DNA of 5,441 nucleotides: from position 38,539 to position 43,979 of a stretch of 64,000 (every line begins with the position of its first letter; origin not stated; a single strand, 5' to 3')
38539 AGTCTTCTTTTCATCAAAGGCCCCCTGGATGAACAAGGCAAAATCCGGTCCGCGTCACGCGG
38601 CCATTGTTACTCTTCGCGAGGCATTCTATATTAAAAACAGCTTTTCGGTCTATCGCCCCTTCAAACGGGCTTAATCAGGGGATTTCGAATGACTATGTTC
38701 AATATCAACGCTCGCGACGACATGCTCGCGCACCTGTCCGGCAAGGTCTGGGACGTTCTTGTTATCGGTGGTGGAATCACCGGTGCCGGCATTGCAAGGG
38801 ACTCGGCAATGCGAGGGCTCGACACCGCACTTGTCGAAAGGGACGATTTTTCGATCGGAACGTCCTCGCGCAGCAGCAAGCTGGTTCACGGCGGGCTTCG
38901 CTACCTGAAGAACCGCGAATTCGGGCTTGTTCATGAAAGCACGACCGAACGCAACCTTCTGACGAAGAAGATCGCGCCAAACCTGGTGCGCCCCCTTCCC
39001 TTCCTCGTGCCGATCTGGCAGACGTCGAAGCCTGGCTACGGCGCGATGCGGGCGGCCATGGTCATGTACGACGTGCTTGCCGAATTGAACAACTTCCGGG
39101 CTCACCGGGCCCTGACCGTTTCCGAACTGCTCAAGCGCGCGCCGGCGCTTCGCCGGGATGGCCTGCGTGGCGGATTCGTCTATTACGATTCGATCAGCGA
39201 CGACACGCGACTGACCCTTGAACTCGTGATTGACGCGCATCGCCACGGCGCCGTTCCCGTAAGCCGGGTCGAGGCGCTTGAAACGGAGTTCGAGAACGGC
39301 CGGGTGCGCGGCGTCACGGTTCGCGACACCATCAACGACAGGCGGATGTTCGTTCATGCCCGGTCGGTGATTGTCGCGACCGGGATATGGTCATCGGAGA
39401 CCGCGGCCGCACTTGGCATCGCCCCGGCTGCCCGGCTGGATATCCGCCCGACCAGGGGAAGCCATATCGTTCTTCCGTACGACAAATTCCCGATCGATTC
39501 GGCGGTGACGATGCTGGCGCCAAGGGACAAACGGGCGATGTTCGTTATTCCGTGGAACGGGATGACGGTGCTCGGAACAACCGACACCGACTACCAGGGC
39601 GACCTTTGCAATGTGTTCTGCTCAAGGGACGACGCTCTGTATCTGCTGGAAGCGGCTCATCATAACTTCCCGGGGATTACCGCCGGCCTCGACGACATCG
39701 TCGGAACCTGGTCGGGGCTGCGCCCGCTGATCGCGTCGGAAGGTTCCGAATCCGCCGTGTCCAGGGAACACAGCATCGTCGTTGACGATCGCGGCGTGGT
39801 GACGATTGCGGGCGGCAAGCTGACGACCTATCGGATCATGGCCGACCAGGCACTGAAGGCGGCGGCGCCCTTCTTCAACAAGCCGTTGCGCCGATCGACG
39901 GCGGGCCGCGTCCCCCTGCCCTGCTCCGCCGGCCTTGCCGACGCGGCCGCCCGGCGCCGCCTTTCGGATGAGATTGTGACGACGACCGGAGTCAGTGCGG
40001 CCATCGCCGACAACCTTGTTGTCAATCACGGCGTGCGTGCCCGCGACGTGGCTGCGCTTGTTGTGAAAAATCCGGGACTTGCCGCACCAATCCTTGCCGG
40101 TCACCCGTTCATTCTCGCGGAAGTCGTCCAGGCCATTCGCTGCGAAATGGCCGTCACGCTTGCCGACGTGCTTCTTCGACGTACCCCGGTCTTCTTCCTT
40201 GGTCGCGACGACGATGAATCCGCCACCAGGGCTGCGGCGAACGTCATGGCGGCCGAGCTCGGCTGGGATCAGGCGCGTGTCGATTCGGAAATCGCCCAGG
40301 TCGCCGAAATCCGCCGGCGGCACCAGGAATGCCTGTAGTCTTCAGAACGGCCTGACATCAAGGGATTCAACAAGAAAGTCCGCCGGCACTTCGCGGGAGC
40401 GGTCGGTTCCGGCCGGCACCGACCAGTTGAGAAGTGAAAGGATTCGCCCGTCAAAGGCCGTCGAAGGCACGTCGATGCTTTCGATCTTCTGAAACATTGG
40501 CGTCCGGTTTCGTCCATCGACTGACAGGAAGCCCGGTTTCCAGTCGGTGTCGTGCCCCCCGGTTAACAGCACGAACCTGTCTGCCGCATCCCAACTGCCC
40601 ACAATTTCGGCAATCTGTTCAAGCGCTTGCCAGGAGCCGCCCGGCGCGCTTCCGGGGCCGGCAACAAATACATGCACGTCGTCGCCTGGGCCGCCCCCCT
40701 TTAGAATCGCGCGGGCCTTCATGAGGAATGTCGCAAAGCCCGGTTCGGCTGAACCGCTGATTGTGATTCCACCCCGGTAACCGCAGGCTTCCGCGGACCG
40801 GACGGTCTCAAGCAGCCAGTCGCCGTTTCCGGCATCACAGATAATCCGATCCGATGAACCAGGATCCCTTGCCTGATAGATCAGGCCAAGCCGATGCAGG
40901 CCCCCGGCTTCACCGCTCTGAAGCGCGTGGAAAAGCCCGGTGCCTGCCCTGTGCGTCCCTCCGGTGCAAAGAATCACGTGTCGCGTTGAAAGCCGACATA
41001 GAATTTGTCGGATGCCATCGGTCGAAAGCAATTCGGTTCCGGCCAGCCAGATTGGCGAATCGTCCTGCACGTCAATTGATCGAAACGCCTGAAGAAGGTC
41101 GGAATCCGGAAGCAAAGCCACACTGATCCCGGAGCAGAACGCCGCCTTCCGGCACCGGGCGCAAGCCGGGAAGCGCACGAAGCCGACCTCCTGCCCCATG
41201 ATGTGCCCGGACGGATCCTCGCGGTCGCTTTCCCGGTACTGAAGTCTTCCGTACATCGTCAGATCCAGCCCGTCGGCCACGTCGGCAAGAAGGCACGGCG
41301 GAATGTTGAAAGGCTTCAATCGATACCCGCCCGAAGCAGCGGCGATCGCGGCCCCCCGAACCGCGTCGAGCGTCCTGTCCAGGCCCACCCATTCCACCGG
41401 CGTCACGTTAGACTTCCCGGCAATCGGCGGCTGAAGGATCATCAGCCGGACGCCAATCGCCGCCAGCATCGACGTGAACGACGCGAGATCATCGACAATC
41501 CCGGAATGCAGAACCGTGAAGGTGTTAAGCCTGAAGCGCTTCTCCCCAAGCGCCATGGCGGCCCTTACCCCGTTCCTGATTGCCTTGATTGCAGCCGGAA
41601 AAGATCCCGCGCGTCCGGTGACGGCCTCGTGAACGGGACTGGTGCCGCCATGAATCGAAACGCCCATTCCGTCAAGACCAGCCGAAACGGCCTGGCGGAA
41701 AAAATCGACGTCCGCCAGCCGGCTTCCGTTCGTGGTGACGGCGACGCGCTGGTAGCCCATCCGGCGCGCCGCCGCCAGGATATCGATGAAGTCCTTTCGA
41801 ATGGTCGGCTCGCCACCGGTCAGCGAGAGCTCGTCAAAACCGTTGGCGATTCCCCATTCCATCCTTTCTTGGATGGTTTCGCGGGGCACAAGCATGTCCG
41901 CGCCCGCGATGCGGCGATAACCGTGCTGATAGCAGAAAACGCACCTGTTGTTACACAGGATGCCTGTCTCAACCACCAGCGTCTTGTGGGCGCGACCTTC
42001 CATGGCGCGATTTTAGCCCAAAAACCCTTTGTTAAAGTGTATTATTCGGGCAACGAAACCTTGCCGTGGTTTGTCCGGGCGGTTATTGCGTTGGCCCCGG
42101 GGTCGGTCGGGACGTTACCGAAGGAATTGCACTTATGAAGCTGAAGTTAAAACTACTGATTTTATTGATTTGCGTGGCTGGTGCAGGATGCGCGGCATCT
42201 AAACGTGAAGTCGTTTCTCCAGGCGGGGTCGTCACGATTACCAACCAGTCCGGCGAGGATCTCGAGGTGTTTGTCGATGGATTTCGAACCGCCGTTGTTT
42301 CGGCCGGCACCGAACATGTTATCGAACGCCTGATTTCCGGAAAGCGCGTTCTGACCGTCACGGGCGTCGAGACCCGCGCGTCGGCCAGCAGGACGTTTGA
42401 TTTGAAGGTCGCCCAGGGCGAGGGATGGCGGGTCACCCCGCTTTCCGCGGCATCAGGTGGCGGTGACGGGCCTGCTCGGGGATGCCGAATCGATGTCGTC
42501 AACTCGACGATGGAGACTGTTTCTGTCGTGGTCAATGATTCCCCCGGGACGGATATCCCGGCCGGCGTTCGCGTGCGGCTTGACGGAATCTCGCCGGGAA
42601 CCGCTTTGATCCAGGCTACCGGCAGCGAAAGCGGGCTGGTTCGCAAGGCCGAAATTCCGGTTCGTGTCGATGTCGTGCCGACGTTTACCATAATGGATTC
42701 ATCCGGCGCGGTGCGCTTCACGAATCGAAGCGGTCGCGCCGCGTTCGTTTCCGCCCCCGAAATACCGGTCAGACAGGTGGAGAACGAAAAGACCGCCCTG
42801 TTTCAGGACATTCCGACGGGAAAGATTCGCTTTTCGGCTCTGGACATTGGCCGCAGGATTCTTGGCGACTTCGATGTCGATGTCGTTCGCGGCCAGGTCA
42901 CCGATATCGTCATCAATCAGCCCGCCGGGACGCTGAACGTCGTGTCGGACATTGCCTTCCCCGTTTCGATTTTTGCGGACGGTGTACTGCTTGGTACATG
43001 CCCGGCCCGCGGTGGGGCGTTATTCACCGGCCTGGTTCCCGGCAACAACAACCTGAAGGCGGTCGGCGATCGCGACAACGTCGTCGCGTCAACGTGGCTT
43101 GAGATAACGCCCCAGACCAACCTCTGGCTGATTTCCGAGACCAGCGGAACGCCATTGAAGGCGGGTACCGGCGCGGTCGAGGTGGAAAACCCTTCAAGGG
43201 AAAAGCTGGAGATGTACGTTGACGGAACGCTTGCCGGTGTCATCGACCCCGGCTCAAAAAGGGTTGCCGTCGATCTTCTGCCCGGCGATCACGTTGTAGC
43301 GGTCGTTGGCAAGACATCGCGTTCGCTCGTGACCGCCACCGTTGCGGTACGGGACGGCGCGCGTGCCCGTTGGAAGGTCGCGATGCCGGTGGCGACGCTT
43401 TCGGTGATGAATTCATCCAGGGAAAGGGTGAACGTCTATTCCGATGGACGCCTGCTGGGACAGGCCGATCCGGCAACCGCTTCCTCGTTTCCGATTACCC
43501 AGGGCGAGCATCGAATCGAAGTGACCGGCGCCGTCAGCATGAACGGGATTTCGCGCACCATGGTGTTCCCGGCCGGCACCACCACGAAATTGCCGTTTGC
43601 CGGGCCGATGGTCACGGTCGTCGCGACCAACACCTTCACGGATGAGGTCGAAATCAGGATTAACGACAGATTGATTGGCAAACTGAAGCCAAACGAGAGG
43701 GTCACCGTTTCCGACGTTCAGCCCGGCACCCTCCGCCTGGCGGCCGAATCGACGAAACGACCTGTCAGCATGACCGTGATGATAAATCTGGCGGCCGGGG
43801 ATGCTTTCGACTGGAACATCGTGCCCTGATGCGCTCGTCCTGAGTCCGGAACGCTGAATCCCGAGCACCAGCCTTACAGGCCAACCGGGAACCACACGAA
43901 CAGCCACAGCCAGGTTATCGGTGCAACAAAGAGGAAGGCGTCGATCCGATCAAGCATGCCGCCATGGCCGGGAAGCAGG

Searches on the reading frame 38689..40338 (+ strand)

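Call 80: search_protein_families(library=pfam, proteins=[window:38689-40338:+], max_evalue=0.00001)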
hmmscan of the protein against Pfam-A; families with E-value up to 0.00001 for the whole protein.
window:38689-40338:+ (549 aa): 3 families
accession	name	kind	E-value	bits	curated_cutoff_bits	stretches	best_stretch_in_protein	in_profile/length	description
PF01266.30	DAO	-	6.5e-54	184.2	27.9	1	22-381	1-352/353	FAD dependent oxidoreductase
PF16901.10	DAO_C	-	1.7e-24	86.6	31.4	1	422-530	15-125/126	C-terminal domain of alpha-glycerophosphate oxidase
PF00890.30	FAD_binding_2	-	3.2e-06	27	20.4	0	193-236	164-206/414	FAD binding domain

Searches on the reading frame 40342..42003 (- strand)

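Call 80: search_protein_families(library=pfam, proteins=[window:40342-42003:-], max_evalue=0.00001)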
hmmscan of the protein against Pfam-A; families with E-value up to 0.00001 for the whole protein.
window:40342-42003:- (553 aa): 1 family
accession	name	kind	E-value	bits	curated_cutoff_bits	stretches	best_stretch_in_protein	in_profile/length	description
PF04055.27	Radical_SAM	-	7.2e-22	78.8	29.5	1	16-144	6-135/166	Radical SAM superfamily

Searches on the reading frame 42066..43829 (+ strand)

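Call 81: search_protein_families(library=pfam, proteins=[window:42066-43829:+], max_evalue=0.00001)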
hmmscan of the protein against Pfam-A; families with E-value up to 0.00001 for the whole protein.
window:42066-43829:+ (587 aa): 1 family
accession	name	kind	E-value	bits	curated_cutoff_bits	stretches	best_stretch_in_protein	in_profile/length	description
PF06832.18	BiPBP_C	-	4e-10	39.9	26.8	0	444-489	36-81/90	Penicillin-Binding Protein C-terminus Family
